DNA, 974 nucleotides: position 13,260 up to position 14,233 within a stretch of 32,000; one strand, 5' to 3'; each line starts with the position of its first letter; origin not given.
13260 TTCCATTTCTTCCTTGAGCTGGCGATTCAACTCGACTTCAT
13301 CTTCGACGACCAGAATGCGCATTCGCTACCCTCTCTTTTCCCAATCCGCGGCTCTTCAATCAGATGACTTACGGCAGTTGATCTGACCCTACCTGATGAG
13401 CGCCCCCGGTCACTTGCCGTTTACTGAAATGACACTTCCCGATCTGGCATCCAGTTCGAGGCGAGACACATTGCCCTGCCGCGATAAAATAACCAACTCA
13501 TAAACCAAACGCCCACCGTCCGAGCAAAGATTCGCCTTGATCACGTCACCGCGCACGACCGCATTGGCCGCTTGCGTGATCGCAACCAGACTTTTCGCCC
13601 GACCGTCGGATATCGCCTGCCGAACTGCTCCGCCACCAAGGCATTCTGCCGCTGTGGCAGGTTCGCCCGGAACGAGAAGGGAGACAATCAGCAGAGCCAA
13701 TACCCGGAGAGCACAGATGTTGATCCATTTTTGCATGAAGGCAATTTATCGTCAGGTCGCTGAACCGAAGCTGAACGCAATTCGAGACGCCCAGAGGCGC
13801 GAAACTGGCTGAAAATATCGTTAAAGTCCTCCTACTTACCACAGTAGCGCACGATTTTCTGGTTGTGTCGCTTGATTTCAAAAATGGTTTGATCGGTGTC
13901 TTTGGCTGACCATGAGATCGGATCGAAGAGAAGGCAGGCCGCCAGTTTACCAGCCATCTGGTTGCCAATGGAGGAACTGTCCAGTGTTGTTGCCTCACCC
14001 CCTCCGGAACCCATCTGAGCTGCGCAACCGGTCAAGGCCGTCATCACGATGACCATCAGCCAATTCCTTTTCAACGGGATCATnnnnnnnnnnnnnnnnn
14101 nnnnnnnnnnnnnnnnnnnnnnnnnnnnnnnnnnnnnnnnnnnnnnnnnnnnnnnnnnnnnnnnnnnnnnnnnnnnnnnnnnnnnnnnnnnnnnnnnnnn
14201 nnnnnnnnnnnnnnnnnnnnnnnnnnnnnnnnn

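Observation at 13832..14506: Holin / i-spanin / o-spanin-like trio appended directly to the GTA structural cluster, with no muramidase-type endolysin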

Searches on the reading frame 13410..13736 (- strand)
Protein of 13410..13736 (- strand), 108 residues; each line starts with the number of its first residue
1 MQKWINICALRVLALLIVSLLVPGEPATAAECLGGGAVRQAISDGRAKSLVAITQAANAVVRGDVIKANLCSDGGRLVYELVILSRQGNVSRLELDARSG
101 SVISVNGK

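Call 8: search_protein_families(library=pfam, proteins=[window:13410-13736:-], max_evalue=1)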
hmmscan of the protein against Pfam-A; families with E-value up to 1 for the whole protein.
window:13410-13736:- (108 aa): 1 family
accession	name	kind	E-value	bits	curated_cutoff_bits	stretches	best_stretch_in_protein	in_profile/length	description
PF03413.25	PepSY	-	1.3e-06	29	24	1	52-105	6-59/60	Peptidase propeptide and YPEB domain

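Call 9: search_protein_families(library=phrogs, proteins=[window:13410-13736:-], max_evalue=1)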
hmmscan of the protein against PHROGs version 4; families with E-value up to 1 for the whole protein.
window:13410-13736:- (108 aa): 2 families
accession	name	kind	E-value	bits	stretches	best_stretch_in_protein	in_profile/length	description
phrog_2145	-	head and packaging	0.041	15.1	1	2-48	9-55/83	major head protein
phrog_1327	-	lysis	0.098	13.5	1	25-62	106-142/158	Rz-like spanin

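Call 10: search_protein_families(library=ncbifam, proteins=[window:13410-13736:-], max_evalue=1)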
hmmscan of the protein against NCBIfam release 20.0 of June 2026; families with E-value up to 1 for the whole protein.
window:13410-13736:- (108 aa): 0 families

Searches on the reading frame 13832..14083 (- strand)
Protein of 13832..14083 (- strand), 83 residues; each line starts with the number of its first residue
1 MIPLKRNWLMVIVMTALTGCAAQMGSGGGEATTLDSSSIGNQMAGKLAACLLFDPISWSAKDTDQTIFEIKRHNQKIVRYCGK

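Call 8: search_protein_families(library=pfam, proteins=[window:13832-14083:-], max_evalue=1)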
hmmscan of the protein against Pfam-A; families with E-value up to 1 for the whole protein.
window:13832-14083:- (83 aa): 0 families

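Call 9: search_protein_families(library=phrogs, proteins=[window:13832-14083:-], max_evalue=1)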
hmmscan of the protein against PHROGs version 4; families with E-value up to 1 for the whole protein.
window:13832-14083:- (83 aa): 2 families
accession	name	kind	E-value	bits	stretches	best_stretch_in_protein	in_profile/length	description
phrog_1275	-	lysis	6e-07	30.2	1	4-83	5-71/81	Rz-like spanin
phrog_16195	-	unknown function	0.0085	16.8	1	7-23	12-28/42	-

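Call 10: search_protein_families(library=ncbifam, proteins=[window:13832-14083:-], max_evalue=1)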
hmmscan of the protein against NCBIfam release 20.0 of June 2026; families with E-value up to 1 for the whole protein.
window:13832-14083:- (83 aa): 1 family
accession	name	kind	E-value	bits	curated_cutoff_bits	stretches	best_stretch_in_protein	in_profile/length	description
NF010458.0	PRK13883.1-5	subfamily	0.15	12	313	1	7-67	3-62/158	conjugal transfer protein TrbH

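Call 11: find_homologous_proteins(query=window:13832-14083:-, max_evalue=0.001)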
Query window:13832-14083:- (83 aa): 3 proteins with E <= 0.001 among 3 candidates.
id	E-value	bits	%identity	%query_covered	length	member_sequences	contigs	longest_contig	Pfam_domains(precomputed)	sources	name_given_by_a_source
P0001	2.8e-40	153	97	89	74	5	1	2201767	-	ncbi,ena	-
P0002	3.7e-29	118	93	72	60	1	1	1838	-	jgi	jgi:hypothetical protein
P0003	8.7e-16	75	53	89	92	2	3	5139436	-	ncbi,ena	-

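Call 12: search_dna_similar(query=window:13832-14083:-, collection=phages, mode=protein, max_evalue=0.01, max_rows=30)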
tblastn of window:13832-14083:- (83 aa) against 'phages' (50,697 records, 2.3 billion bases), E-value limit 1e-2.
Records with a match: 2; places in all: 2; records where one place covers at least 80% of the query: 1.
Best place of each record, by identity: <60% 2.
By first word of the organism name: Caudoviricetes 1; Microcystis 1.
By host as written in the record: - 1; Microcystis sp. 1.
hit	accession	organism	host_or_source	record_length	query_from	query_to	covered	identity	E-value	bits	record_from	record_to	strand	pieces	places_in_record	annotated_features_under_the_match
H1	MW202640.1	Caudoviricetes sp.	Manatee Spring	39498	9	81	88%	35.6%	2e-4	43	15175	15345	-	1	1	lipoprotein lppm proteiN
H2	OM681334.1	Microcystis phage vB_MweS-yong2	Microcystis sp.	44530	49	82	41%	52.9%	3e-3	40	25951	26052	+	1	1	none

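Call 13: get_annotated_region(hit=H1, flank=4000)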
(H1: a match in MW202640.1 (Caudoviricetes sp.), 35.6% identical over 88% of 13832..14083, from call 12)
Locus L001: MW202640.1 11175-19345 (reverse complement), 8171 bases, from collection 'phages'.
description: Podoviridae sp. isolate ctEw122, complete genome.
organism: Caudoviricetes sp. (NCBI taxid 2832643)
taxonomy: Viruses; Duplodnaviria; Heunggongvirae; Uroviricota; Caudoviricetes
host: -; source: Manatee Spring; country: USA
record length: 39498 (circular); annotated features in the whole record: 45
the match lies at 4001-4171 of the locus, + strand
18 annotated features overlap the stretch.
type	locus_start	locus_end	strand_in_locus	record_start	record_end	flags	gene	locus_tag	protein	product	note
CDS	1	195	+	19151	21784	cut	-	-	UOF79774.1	tail fiber protein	-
CDS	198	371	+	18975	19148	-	-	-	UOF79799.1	hypothetical protein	-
CDS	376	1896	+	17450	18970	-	-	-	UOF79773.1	tail collar domain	-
CDS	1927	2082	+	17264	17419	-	-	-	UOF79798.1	hypothetical protein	-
CDS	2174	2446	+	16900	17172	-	-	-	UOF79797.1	cupin 2-like protein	-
CDS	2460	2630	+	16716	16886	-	-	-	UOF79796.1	hypothetical protein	-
CDS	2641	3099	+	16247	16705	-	-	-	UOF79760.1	peptidase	-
CDS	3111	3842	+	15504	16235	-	-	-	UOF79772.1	lysozyme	-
CDS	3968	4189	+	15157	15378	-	-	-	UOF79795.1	lipoprotein lppm proteiN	-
CDS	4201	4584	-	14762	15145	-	-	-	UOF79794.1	orF1-encoded proteiN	-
CDS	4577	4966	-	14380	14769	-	-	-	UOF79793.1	type III secretion system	-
CDS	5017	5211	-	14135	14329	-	-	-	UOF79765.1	helix-turn-helix domain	-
CDS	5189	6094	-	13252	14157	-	-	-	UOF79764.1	recombination and repair protein recT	-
CDS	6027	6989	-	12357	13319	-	-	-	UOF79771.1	exonuclease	-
CDS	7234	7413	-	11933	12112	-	-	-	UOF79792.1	hypothetical protein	-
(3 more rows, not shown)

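Call 14: get_annotated_region(hit=H2, flank=4000)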
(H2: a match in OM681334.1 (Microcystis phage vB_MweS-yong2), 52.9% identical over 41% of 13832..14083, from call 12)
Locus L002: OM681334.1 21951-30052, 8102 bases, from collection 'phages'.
description: Microcystis phage vB_MweS-yong2, complete genome.
organism: Microcystis phage vB_MweS-yong2 (NCBI taxid 2924883)
taxonomy: Viruses; Duplodnaviria; Heunggongvirae; Uroviricota; Caudoviricetes
host: Microcystis sp.; source: -; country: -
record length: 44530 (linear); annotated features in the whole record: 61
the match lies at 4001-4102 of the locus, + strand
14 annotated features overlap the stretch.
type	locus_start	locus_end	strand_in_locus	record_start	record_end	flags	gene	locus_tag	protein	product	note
CDS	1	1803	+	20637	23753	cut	-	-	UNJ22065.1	carbohydrate esterase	-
CDS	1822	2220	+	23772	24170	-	-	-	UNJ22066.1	hypothetical protein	-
CDS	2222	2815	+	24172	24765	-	-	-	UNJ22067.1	hypothetical protein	-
CDS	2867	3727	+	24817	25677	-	-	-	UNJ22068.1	lysozyme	-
CDS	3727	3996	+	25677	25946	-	-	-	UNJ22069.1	hypothetical protein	-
CDS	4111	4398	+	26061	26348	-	-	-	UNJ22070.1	hypothetical protein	-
CDS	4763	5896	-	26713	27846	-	-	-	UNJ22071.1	integrase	-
CDS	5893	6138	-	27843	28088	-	-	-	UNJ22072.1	hypothetical protein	-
CDS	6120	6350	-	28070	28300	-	-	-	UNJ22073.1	hypothetical protein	-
CDS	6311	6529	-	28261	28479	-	-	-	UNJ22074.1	hypothetical protein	-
CDS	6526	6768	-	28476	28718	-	-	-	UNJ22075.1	hypothetical protein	-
CDS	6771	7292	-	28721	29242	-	-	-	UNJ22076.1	endonuclease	endonuclease YncB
CDS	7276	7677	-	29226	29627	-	-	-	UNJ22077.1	pyrophosphohydrolase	-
CDS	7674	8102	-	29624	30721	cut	-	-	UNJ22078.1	hypothetical protein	-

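Call 16: find_encoding_contigs(protein=P0003, flank=10000, max_places=4)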
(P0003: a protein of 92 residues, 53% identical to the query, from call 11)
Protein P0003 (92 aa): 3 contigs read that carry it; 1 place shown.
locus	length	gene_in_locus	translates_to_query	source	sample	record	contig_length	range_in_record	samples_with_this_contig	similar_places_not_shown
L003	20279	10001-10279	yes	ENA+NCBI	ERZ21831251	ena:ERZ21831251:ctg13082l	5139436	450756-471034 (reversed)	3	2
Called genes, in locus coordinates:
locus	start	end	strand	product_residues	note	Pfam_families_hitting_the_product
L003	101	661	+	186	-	PF24163:HCP (weak), PF05135:Phage_connect_1 (weak)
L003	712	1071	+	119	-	PF05521:Phage_HCP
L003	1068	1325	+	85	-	-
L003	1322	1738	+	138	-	PF11367:Tail_completion_gp17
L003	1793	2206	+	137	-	PF06199:Phage_tail_2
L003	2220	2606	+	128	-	PF11836:Phage_TAC_11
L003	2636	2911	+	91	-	PF09550:Phage_TAC_6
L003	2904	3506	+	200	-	-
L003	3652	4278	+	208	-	PF09343:DUF2460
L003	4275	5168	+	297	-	PF09931:Phage_phiJL001_Gp84_N, PF09356:Phage_BR0599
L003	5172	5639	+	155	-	-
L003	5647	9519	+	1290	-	PF22612:GH113 (faint), PF13547:GTA_TIM, PF13550:Phage-tail_3, PF23666:Rcc01698_C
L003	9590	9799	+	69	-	-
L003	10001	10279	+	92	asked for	-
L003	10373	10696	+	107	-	PF03413:PepSY (weak)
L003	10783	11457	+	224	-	PF00072:Response_reg, PF00486:Trans_reg_C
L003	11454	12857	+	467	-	PF26769:HAMP_PhoQ, PF02518:HATPase_c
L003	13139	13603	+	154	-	PF13441:Gly-zipper_YMGG (weak), PF05433:Rick_17kDa_Anti, PF13488:Gly-zipper_Omp, PF16998:17kDa_Anti_2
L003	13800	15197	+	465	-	-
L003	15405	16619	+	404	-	PF23914:TPR_CcmH_CycH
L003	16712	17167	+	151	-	PF03100:CcmE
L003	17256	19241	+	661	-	PF01578:Cytochrom_C_asm, PF16327:CcmF_C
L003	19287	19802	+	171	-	PF03918:CcmH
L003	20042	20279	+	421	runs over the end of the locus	PF00012:HSP70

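Call 17: find_encoding_contigs(protein=P0001, flank=10000, max_places=4)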
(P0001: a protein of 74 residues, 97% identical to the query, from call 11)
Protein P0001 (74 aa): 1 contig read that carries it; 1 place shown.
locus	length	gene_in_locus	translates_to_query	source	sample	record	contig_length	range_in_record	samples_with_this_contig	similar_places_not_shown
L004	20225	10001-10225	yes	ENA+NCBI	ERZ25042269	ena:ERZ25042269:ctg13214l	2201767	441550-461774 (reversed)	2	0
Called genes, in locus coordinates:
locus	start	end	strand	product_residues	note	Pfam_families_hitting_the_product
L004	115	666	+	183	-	PF05135:Phage_connect_1 (weak)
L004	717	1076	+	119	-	PF05521:Phage_HCP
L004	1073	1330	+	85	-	-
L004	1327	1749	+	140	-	PF11367:Tail_completion_gp17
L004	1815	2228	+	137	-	PF06199:Phage_tail_2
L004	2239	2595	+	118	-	PF11836:Phage_TAC_11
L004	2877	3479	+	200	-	-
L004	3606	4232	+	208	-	PF09343:DUF2460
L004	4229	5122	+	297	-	PF09931:Phage_phiJL001_Gp84_N, PF09356:Phage_BR0599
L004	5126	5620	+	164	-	-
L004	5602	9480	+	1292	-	PF22612:GH113 (faint), PF13547:GTA_TIM, PF13550:Phage-tail_3, PF23666:Rcc01698_C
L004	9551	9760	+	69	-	-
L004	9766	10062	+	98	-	-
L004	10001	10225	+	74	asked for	-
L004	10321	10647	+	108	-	PF03413:PepSY (weak)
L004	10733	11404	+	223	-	PF00072:Response_reg, PF00486:Trans_reg_C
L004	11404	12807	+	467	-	PF26769:HAMP_PhoQ, PF02518:HATPase_c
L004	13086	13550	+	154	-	PF13441:Gly-zipper_YMGG (weak), PF05433:Rick_17kDa_Anti, PF13488:Gly-zipper_Omp, PF16998:17kDa_Anti_2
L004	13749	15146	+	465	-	-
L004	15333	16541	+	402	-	PF23914:TPR_CcmH_CycH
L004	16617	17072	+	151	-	PF03100:CcmE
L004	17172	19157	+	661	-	PF01578:Cytochrom_C_asm, PF16327:CcmF_C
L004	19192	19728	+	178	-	PF03918:CcmH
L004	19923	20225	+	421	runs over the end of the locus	PF00012:HSP70, PF06723:MreB_Mbl (faint), PF00012:HSP70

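Call 45: find_related_loci(query=A3, collection=viral_contigs, flank=4000)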
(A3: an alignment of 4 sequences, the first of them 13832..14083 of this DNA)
Query A3 (83 aa) in viral_contigs; peptide patterns used: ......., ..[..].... (x = any residue, [..] = any of these).
220 stretches matched a pattern; 148 encode a relative of the query (tblastn E <= 1e-3); the best 80 are kept; 80 distinct loci.
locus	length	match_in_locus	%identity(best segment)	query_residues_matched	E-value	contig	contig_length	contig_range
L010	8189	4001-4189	38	3-81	1e-10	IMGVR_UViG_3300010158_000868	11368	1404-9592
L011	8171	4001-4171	38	9-82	9e-11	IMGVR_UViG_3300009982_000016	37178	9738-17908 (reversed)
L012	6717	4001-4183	38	6-82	2e-10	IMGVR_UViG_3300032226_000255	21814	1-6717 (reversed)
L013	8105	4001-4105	63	48-82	2e-10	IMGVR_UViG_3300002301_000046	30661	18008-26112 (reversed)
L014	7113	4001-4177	42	13-81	5e-10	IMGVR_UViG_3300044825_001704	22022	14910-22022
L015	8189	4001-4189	38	3-81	7e-10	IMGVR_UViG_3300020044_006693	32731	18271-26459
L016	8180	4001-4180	37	8-82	1e-9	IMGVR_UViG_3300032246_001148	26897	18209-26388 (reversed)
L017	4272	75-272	38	3-81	1e-9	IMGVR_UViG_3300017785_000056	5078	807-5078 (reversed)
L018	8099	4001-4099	61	49-81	2e-9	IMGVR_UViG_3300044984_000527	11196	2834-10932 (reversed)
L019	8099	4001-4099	61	49-81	2e-9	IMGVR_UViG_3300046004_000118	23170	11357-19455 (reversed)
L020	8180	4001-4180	37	6-81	2e-9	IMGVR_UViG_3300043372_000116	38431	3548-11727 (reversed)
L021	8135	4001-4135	49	37-81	2e-9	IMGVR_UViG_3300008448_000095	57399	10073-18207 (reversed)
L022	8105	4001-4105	60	48-82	2e-9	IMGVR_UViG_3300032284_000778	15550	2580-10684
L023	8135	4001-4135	49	37-81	2e-9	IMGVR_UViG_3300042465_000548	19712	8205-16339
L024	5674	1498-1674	39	9-83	3e-9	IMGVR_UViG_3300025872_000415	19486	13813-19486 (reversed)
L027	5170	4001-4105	57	48-82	3e-9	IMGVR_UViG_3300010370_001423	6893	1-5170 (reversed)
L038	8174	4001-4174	31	10-83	4e-9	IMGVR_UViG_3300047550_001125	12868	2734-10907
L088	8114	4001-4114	47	44-81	7e-8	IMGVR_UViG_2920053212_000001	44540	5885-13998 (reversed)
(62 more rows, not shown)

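Call 69: search_protein_families(library=phrogs, proteins=[L012:3844-4071:+, L027:3766-3993:+, L038:3835-4059:+, L088:3754-4014:+, L014:3826-4059:+, L012:3998-4183:+], max_evalue=0.01)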
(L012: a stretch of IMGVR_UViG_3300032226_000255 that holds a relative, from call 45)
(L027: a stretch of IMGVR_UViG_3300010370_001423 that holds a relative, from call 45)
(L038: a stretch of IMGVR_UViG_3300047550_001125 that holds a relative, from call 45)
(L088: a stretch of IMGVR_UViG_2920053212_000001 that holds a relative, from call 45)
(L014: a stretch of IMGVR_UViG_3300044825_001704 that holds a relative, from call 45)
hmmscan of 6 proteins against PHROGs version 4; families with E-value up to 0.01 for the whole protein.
L012:3844-4071:+ (76 aa): 0 families

L027:3766-3993:+ (76 aa): 1 family
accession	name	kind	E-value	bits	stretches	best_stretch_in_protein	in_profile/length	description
phrog_1026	-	lysis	3.2e-07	31.5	1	8-75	6-76/85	Rz-like spanin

L038:3835-4059:+ (75 aa): 3 families
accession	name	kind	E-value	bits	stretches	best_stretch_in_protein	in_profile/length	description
phrog_1026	-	lysis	2.2e-07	32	1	6-57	5-59/85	Rz-like spanin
phrog_12535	-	unknown function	0.0033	18.5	1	12-60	12-60/93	-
phrog_21554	-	moron, auxiliary metabolic gene and host takeover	0.0088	17.5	1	12-60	12-60/109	membrane protein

L088:3754-4014:+ (87 aa): 0 families

L014:3826-4059:+ (78 aa): 0 families

L012:3998-4183:+ (62 aa): 1 family
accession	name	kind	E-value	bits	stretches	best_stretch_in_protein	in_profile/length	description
phrog_1275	-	lysis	1.9e-08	35.1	1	2-61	7-69/81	Rz-like spanin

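Call 70: search_solved_structures(query=A3, max_evalue=1)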
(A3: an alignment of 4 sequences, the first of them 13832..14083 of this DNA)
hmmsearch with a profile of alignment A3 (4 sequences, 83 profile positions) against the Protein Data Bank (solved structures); distinct sequences matched with E-value up to 1: 10.
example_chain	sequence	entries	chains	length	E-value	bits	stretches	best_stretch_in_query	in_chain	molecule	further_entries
7mcd_A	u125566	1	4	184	3.2e-05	27.1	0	67-83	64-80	AI-designed TIM-barrel F15C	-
9o0h_B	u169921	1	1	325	0.1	15.8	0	42-65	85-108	Transcription factor ETV6,Non-receptor tyrosine-protein kinase TNK1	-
7qsq_A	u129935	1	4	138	0.12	15.6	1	17-74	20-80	Ribose ABC transporter, periplasmic ribose-binding protein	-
7pu4_A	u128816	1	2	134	0.12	15.5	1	17-74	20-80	Ribose ABC transporter, periplasmic ribose-binding protein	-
5l0p_A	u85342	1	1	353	0.15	15.3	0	43-65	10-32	Transcription factor ETV6, Transcription factor ETV6, Transcription factor ETV6, Ferric up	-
9e4q_A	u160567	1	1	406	0.26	14.5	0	42-65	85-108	Transcription factor ETV6,DARPin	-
7n2b_A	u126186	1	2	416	0.28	14.4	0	42-65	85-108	Transcription factor ETV6,Transcription factor ETV6,Transcription factor ETV6,3TEL-rigid-D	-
2fn9_A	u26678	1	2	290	0.52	13.5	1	17-74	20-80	ribose ABC transporter, periplasmic ribose-binding protein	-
2fn8_A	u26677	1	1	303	0.57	13.4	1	17-74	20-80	ribose ABC transporter, periplasmic ribose-binding protein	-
2at2_A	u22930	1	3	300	0.59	13.4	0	31-55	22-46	ASPARTATE CARBAMOYLTRANSFERASE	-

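Call 94: search_protein_families(library=pfam, alignment_id=A7, max_evalue=0.0001)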
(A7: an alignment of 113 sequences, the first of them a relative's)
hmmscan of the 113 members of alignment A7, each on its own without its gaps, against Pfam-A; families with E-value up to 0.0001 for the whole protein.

A. member 1, L010:2166-2651:+ (162 aa): 0 families

B. families by the number of members that match (of 113 scanned): 20 families
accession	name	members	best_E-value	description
PF00959.24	Phage_lysozyme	32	4.3e-53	Phage lysozyme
PF00182.24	Glyco_hydro_19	10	3.9e-12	Chitinase class I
PF00535.33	Glycos_transf_2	7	3.5e-08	Glycosyl transferase family 2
PF13539.11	Peptidase_M15_4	6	1.1e-12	D-alanyl-D-alanine carboxypeptidase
PF13424.12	TPR_12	4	9e-07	Tetratricopeptide repeat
PF08241.18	Methyltransf_11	4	5.4e-06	Methyltransferase domain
PF13649.12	Methyltransf_25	3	3.3e-07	Methyltransferase domain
PF07719.23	TPR_2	3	1.8e-06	Tetratricopeptide repeat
PF13428.12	TPR_14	3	1.8e-05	Tetratricopeptide repeat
PF05838.17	Glyco_hydro_108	2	1.9e-16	Glycosyl hydrolase 108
PF13489.12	Methyltransf_23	2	8.3e-05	Methyltransferase domain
PF16778.10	Phage_tail_APC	1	1.2e-21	Phage tail assembly chaperone protein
PF12708.12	Pect-lyase_RHGA_epim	1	3.2e-20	Rhamnogalacturonase A/epimerase, pectate lyase-like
PF01391.23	Collagen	1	1e-15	Collagen triple helix repeat (20 copies)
PF07484.17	Collar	1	1.2e-12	Phage Tail Collar Domain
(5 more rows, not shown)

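Call 100: predict_structure(alignment_id=A3)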
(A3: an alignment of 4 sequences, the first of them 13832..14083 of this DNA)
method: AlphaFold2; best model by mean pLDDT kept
length: 83 residues; sequences in the alignment: 4
mean_pLDDT: 53.2   pTM: 0.32
mean pLDDT of the five models: 53.2, 51.2, 50.1, 49.9, 46.7
residues with pLDDT >= 90: 0; 70-90: 18; 50-70: 24; < 50: 41
segments of 3 or more residues with pLDDT < 50: 1-11, 13-42
pLDDT, mean of each block of 10 residues (from residue 1): 46 44 30 35 56 65 77 70 59
secondary structure, 60 per line:
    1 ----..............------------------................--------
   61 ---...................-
elements in order: H5-18 H37-52 H64-82

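Call 101: search_dna_similar(query=L012:3998-4183:+, collection=phages, mode=protein, max_evalue=0.001, max_rows=40)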
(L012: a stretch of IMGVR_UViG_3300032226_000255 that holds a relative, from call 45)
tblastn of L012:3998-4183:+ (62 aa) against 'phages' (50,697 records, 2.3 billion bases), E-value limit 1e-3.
Records with a match: 7; places in all: 7; records where one place covers at least 80% of the query: 6.
Best place of each record, by identity: 60-80% 1; <60% 6.
By first word of the organism name: Rhizobium 4; Caudoviricetes 2; Pseudanabaena 1.
By host as written in the record: - 2; Rhizobium phaseoli N831 2; Pseudanabaena sp. 1; Rhizobium etli T3_14 1; Rhizobium phaseoli N931 1.
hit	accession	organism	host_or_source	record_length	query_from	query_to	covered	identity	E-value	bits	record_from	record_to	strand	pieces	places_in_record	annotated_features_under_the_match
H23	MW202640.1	Caudoviricetes sp.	Manatee Spring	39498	1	61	98%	67.2%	1e-18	82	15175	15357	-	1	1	lipoprotein lppm proteiN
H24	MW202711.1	Caudoviricetes sp.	Manatee Spring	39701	1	61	98%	45.2%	1e-9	57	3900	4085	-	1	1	hypothetical protein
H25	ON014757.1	Pseudanabaena phage Pam5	Pseudanabaena sp.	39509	15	62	77%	45.8%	5e-5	44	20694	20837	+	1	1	hypothetical protein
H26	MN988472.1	Rhizobium phage RHph_TM3_14A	Rhizobium etli T3_14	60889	5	61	92%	36.5%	1e-5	45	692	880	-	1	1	hypothetical protein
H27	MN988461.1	Rhizobium phage RHph_TM27A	Rhizobium phaseoli N831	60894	5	61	92%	36.5%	1e-5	45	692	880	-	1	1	hypothetical protein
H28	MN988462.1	Rhizobium phage RHph_TM27B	Rhizobium phaseoli N831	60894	5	61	92%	36.5%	1e-5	45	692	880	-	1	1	hypothetical protein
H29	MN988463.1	Rhizobium phage RHph_TM29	Rhizobium phaseoli N931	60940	5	61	92%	36.5%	1e-5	45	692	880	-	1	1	hypothetical protein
